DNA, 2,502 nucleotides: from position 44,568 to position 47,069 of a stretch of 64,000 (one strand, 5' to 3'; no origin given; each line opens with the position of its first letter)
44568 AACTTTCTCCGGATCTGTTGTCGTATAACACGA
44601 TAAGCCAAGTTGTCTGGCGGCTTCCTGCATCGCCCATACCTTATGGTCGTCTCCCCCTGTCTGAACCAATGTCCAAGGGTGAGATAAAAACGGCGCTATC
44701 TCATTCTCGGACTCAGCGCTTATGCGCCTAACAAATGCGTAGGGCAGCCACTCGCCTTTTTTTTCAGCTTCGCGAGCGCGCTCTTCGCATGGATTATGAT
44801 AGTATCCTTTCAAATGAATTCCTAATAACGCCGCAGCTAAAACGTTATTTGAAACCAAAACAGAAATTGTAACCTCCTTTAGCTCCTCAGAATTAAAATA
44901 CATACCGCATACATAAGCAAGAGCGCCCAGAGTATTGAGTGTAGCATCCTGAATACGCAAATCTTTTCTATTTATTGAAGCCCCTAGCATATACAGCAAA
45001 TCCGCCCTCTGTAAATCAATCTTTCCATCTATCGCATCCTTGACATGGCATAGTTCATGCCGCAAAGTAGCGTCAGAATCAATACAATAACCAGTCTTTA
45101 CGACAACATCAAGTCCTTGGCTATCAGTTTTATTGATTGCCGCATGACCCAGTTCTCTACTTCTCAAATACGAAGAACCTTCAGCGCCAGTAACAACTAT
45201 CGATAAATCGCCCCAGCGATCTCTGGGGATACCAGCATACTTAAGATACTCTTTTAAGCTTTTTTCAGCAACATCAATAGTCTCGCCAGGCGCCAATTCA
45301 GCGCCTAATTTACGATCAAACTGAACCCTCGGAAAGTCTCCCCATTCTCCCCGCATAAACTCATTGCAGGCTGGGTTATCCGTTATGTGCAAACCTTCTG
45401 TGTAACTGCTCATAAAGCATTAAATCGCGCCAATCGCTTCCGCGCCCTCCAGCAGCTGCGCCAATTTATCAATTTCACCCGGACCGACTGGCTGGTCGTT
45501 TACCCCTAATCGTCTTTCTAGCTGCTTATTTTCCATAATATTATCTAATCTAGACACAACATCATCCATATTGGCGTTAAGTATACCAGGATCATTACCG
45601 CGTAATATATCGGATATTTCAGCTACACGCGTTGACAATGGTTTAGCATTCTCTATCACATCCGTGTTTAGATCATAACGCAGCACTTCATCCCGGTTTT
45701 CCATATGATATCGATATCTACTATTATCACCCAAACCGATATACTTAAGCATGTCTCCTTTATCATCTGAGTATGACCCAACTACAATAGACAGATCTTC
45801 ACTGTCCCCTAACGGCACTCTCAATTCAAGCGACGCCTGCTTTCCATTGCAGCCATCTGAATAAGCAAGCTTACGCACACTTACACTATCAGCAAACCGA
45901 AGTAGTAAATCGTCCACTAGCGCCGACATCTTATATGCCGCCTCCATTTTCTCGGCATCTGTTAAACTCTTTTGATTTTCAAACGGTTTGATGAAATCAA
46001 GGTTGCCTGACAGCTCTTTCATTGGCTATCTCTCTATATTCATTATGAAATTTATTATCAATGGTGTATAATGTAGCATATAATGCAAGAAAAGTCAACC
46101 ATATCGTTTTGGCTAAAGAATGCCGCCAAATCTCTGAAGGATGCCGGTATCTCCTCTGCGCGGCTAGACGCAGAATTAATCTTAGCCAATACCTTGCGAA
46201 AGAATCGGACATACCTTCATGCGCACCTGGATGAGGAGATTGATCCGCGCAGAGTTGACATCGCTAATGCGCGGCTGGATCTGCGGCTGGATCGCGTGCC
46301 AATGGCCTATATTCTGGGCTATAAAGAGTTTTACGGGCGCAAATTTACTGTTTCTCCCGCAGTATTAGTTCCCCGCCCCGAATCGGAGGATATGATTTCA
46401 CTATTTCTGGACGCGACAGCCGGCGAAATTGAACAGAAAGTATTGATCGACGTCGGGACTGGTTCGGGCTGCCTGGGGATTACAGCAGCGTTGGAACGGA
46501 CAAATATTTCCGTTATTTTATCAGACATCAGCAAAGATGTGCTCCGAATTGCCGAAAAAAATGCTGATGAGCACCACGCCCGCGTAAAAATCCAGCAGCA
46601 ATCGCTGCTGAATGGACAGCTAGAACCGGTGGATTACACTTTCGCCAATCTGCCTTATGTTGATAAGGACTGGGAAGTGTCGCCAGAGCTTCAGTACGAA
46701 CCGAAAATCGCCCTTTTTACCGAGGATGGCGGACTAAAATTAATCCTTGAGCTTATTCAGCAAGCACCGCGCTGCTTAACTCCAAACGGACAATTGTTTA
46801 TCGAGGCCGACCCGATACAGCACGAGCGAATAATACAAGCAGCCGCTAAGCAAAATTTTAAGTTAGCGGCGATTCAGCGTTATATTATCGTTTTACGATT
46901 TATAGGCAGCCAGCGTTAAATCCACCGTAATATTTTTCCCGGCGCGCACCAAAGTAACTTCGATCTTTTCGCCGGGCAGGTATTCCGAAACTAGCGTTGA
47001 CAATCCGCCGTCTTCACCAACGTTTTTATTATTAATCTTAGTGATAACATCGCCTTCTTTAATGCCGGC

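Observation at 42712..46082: Four-gene opposite-strand cassette splitting the prfA-prmC pair: candidate uncharacterised accessory system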

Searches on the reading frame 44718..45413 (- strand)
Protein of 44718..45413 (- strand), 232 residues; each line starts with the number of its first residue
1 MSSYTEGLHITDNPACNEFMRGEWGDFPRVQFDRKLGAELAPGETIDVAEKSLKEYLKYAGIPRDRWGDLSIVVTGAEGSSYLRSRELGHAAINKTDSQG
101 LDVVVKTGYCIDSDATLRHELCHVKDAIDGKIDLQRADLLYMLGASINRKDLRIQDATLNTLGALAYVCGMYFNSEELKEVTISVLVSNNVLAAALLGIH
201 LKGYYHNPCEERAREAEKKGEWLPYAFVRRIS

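Call 47: search_solved_structures(query=A3, max_evalue=10, show_alignments=3)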
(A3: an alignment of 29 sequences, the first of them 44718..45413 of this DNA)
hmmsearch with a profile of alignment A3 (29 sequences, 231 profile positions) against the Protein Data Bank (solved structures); distinct sequences matched with E-value up to 10: 3.
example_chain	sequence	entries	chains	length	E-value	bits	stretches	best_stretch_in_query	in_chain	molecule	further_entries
1c7k_A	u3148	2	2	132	0.96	12.5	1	79-116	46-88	ZINC ENDOPROTEASE | ZINC PROTEASE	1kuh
4hx3_A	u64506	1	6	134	0.99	12.4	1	79-116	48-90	Extracellular small neutral protease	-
5kbw_A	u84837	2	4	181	2.7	11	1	141-205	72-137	Riboflavin transporter RibU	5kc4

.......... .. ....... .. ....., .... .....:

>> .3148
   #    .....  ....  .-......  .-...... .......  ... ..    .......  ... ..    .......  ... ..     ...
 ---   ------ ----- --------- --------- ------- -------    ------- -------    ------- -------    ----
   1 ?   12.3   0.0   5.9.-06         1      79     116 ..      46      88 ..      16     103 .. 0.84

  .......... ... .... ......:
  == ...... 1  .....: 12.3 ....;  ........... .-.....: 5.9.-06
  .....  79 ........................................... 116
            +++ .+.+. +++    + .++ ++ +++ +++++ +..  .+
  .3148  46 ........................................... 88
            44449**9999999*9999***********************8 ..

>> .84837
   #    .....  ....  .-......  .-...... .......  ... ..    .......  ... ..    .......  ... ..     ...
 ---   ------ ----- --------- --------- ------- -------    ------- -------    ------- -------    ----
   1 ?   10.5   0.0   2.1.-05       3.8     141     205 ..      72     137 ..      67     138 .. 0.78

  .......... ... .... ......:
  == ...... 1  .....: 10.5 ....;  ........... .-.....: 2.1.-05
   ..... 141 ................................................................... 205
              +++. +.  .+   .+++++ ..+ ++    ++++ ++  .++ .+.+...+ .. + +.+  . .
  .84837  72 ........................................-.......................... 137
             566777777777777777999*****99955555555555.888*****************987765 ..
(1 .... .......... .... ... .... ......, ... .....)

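Call 48: search_protein_families(library=pfam, alignment_id=A3, max_evalue=10)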
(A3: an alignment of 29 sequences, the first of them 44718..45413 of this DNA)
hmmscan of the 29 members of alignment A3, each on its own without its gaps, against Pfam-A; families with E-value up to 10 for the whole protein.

A. member 1, window:44718-45413:- (232 aa): 1 family
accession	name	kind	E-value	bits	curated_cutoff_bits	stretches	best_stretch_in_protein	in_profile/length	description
PF14891.12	Peptidase_M91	-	0.12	13.2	25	1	102-136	84-115/176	Effector protein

B. families by the number of members that match (of 29 scanned): 17 families
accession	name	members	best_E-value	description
PF14891.12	Peptidase_M91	6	0.055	Effector protein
PF20573.4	DUF6782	3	0.02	Putative metallopeptidase family (DUF6782)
PF09768.15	Peptidase_M76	3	0.051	Peptidase M76 family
PF15639.11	Tox-MPTase3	1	0.012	Metallopeptidase toxin 3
PF22452.1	BF9343_1606-like_C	1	0.038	BF9343_1606-like, C-terminal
PF10263.15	SprT-like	1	0.068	SprT-like family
PF03327.19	Herpes_VP19C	1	0.079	Herpesvirus capsid shell protein VP19C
PF02520.22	ANIS5_cation-bd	1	0.082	SXP/RAL-2 family protein Ani s 5-like, metal-binding domain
PF11157.13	DUF2937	1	0.1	Protein of unknown function (DUF2937)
PF13058.12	DUF3920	1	0.11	Protein of unknown function (DUF3920)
PF11608.14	RRM_MARF1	1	0.12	MARF1, RNA recognition motif 1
PF11841.14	ELMO_ARM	1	0.12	ELMO, armadillo-like helical domain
PF25020.1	TTR_TEN1-4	1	0.13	Teneurin TTR-like domain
PF24752.1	DUF7697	1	0.16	Family of unknown function (DUF7697)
PF14015.11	DUF4231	1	0.17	Protein of unknown function (DUF4231)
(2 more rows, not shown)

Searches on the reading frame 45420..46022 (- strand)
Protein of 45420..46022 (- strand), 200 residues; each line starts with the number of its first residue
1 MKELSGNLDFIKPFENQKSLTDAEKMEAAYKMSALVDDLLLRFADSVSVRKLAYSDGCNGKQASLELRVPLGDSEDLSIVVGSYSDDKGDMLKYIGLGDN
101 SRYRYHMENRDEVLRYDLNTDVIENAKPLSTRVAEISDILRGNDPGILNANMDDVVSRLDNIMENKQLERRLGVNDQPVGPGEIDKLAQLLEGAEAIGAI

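Call 3: search_protein_families(library=pfam, proteins=[window:45420-46022:-], max_evalue=1)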
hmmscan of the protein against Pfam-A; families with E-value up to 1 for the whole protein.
window:45420-46022:- (200 aa): 0 families

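Call 4: search_protein_families(library=padloc, proteins=[window:45420-46022:-], max_evalue=1)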
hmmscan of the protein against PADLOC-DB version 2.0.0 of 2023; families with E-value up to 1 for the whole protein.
window:45420-46022:- (200 aa): 0 families

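Call 15: find_homologous_proteins(query=window:45420-46022:-, max_evalue=0.001)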
Query window:45420-46022:- (200 aa): 62 proteins with E <= 0.001 among 252 candidates.
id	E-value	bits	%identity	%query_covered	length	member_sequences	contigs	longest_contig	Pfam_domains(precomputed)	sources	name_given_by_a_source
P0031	3.9e-118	410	97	100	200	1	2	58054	-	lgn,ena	-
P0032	2.0e-109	382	92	100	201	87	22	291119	-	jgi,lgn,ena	-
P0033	3.3e-93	329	79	100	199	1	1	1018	-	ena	-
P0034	2.3e-69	251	67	100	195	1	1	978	-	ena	-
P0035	2.5e-69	251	67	100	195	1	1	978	-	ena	-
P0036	1.7e-68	248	66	100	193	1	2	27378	-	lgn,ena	-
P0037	3.2e-68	247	66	100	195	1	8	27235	-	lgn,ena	-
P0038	3.5e-68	247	66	100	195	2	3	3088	-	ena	-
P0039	6.0e-68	247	66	100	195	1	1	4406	-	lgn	-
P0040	1.2e-67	246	66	100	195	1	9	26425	-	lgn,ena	-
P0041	1.3e-67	245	65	100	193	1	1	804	-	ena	-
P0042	1.6e-67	245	66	100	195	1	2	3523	-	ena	-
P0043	2.2e-67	245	65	100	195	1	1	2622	-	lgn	-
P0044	4.8e-67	244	65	100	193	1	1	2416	-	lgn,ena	-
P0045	5.4e-67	243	65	100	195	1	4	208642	-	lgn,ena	-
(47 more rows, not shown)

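Call 21: search_solved_structures(query=A2, max_evalue=10)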
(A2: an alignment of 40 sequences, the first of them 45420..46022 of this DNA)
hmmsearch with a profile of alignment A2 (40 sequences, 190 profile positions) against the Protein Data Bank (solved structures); distinct sequences matched with E-value up to 10: 0.

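Call 25: predict_structure(alignment_id=A2)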
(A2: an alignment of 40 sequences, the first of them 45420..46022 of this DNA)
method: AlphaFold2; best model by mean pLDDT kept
length: 200 residues; sequences in the alignment: 40
mean_pLDDT: 51.7   pTM: 0.41
mean pLDDT of the five models: 51.7, 48.2, 47.2, 42.0, 41.7
residues with pLDDT >= 90: 0; 70-90: 26; 50-70: 71; < 50: 103
segments of 3 or more residues with pLDDT < 50: 1-18, 22-30, 119-140, 143-185, 191-200
pLDDT, mean of each block of 10 residues (from residue 1): 35 42 47 53 59 76 68 63 76 65 59 54 39 41 47 44 43 37 49 37
secondary structure, 60 per line:
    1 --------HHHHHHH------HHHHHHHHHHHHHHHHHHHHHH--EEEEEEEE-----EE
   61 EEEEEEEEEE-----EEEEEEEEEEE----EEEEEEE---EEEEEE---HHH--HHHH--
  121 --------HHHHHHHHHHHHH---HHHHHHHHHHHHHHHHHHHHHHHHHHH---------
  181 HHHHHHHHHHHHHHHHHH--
elements in order: H9-15 H22-43 E46-53 E59-70 E76-86 E91-97 E101-106 H115-118 H129-141 H145-171 H181-198

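Call 42: find_related_loci(query=A2, collection=viral_contigs, flank=5000)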
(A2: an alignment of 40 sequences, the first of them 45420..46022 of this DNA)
Query A2 (200 aa) in viral_contigs; peptide patterns used: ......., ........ (x = any residue, [..] = any of these).
62 stretches matched a pattern, but none encodes a relative of the query by tblastn (E <= 1e-3).

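Call 78: search_protein_families(library=ncbifam, proteins=[window:45420-46022:-], max_evalue=1)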
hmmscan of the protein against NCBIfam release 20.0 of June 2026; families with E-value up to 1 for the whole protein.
window:45420-46022:- (200 aa): 0 families

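Call 79: search_protein_families(library=phrogs, proteins=[window:45420-46022:-], max_evalue=1)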
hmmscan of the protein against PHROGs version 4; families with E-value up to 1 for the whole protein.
window:45420-46022:- (200 aa): 1 family
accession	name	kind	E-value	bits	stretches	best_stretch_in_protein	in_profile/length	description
phrog_17604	-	unknown function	0.062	14.5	1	79-131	22-74/92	-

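Call 83: fold_search(model_id=the predicted structure, library=pdb)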
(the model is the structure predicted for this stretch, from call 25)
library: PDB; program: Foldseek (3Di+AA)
matches with E <= 10: 920; with E <= 0.001: 0
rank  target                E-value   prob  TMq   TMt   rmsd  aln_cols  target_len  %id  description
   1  6baq_D                5.2e-02  0.23  0.15  0.15  18.6       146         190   14  Mus musculus BPIFA1 (released 2018-05-09)
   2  3en2                  8.7e-02  0.63  0.16  0.28   8.5        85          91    8  Three-dimensional structure of the protein priB from Ralstonia solanacearum at the resolution 2.3A. Northeast Structural (released 2008-10-07)
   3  4kgo_A                1.9e-01  0.08  0.13  0.14  16.1       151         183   14  Crystal Structure of double Leucine to Methionine mutant human splunc1 lacking the secretion signal sequence (released 2013-09-25)
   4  2p3p_A                2.0e-01  0.21  0.18  0.18  15.3       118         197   11  Structure of a domain of an uncharacterized protein PG_1388 from Porphyromonas gingivalis W83 (released 2007-04-10)
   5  4fdb                  2.2e-01  0.38  0.15  0.28   8.8        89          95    8  Three-dimensional structure of the protein prib from ralstonia solanacearum at the resolution 1.8a. northeast structural (released 2013-02-13)
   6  1x3e_A                2.6e-01  0.30  0.17  0.27  10.2        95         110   10  Crystal structure of the single-stranded DNA-binding protein from Mycobacterium smegmatis (released 2005-08-15)
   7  2vzo_B                2.8e-01  0.25  0.15  0.05  10.5        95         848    8  Crystal structure of Amycolatopsis orientalis exo-chitosanase CsxA (released 2008-10-14)
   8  6bhw_A                3.3e-01  0.47  0.16  0.26   7.4        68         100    7  B. subtilis SsbA (released 2018-12-19)
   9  5w1v_A                3.3e-01  0.15  0.15  0.12  12.9       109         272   10  Structure of the HLA-E-VMAPRTLIL/GF4 TCR complex (released 2017-10-04)
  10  5yyu_A                3.5e-01  0.30  0.16  0.25   9.9        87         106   10  Crystal structure of Staphylococcus aureus single-stranded DNA-binding protein SsbB (released 2018-08-15)
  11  8a7h_A                3.5e-01  0.12  0.16  0.10  34.5       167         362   13  Crystal structure of a chimeric LOV-Histidine kinase SB2F1-I66R mutant (light state; asymmetrical variant, trigonal fo (released 2024-01-10)
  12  3afq_C                3.5e-01  0.09  0.14  0.21   9.7        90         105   13  Crystal structure of the single-stranded DNA binding protein from Mycobacterium leprae (Form II) (released 2010-10-06)
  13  5odp_G                3.7e-01  0.09  0.12  0.19  11.2        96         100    9  Salinibacter ruber Single-Strand Binding protein D17K D71K mutant (released 2018-08-01)
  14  5odn_E                3.7e-01  0.08  0.10  0.17  11.6        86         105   14  Salinibacter ruber Single-Strand Binding protein (released 2018-08-01)
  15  7r4w                  4.0e-01  0.12  0.12  0.20  11.7        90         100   14  Single stranded DNA binding protein SSB M5 from Fervidobacterium gondwanense (released 2023-08-23)
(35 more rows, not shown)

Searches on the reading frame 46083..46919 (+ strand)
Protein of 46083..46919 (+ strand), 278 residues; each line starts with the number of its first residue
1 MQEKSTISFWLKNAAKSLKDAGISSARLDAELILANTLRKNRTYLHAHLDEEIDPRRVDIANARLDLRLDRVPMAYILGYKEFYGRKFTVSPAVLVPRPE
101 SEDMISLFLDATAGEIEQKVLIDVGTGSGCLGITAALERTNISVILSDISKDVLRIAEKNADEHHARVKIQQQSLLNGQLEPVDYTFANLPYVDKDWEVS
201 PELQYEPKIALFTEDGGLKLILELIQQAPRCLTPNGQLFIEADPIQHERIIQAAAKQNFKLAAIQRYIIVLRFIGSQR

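Call 3: search_protein_families(library=pfam, proteins=[window:46083-46919:+], max_evalue=1)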
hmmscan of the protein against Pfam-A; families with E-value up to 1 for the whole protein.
window:46083-46919:+ (278 aa): 16 families
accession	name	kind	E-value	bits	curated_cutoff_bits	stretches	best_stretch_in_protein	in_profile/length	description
PF17827.6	PrmC_N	-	7.7e-17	62.1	23.4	1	10-79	2-71/71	PrmC N-terminal domain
PF05175.20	MTS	-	5.5e-12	46.1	23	2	115-194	30-110/170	Methyltransferase small domain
PF13847.12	Methyltransf_31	-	4.8e-09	36.5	27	1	119-241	5-110/145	Methyltransferase domain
PF03602.21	Cons_hypoth95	-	1.8e-06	28.2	24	1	85-197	10-128/182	Conserved hypothetical protein 95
PF06325.19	PrmA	-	2.4e-06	27.7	22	1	117-189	161-233/296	Ribosomal protein L11 methyltransferase (PrmA)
PF13649.12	Methyltransf_25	-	3e-06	28.2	27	1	122-188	2-70/97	Methyltransferase domain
PF10294.15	Methyltransf_16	-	8.3e-06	26.1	21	1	113-176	42-106/174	Lysine methyltransferase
PF08242.18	Methyltransf_12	-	9.4e-06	26.7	30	1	122-189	1-72/98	Methyltransferase domain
PF12847.13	Methyltransf_18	-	0.00026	21.5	27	1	115-172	11-69/151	Methyltransferase domain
PF08241.18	Methyltransf_11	-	0.004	18.2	21.2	1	123-177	2-53/95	Methyltransferase domain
PF01170.24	UPF0020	-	0.0078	16.4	22.3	1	126-192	37-131/197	RMKL-like, methyltransferase domain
PF13489.12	Methyltransf_23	-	0.013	15.7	27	1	115-241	20-117/164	Methyltransferase domain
PF24675.1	NpmA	-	0.014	15.2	60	1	117-159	23-65/214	16S rRNA (adenine(1408)-N(1))-methyltransferase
PF02527.21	GidB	-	0.016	15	27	1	117-148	49-79/184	rRNA small subunit methyltransferase G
PF02390.23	Methyltransf_4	-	0.042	13.8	24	0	118-165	2-49/173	Putative methyltransferase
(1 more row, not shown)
